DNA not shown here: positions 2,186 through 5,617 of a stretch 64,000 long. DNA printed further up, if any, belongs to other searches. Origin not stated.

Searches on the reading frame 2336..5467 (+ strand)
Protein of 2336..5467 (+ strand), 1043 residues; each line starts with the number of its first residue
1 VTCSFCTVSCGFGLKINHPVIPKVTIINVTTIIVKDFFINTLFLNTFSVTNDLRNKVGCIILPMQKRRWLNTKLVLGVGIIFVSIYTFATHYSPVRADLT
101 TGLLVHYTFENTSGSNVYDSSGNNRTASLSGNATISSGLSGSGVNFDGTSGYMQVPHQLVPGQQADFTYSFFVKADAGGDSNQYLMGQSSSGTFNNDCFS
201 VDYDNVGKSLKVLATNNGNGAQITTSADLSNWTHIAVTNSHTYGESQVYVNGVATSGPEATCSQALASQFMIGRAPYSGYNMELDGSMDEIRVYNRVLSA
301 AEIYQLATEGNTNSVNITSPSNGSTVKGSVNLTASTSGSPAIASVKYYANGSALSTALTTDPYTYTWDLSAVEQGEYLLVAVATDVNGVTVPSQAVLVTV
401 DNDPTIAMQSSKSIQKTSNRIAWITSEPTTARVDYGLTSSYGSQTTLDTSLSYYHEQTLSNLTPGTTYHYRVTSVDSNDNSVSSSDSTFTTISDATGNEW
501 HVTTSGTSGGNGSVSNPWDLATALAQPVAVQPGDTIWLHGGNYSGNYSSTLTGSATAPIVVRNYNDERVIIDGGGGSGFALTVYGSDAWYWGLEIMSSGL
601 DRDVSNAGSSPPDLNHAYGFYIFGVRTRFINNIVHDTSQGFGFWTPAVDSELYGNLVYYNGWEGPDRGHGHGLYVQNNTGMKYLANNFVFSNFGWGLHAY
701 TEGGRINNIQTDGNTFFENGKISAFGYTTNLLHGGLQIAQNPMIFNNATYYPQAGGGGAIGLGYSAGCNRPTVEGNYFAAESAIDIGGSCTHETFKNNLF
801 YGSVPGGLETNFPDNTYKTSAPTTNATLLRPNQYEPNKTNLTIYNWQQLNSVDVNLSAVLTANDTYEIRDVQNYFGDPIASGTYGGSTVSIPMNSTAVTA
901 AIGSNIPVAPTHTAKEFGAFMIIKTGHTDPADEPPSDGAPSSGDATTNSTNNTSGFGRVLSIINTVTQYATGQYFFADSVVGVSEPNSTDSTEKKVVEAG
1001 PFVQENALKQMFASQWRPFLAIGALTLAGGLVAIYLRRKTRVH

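Call 82: search_protein_families(library=pfam, proteins=[window:2336-5467:+], max_evalue=0.00001)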
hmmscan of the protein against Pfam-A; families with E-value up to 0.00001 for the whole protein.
window:2336-5467:+ (1043 aa): 3 families
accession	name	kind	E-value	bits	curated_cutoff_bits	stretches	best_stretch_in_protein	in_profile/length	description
PF13385.13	Laminin_G_3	-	3.3e-23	82.9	27.6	1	147-303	1-150/151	Concanavalin A-like lectin/glucanases superfamily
PF17957.7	Big_7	-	5.6e-14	53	24.1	1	314-378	2-67/70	Bacterial Ig domain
PF16656.11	Pur_ac_phosph_N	-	6.8e-08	33.4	30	1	411-491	8-93/93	Purple acid Phosphatase, N-terminal domain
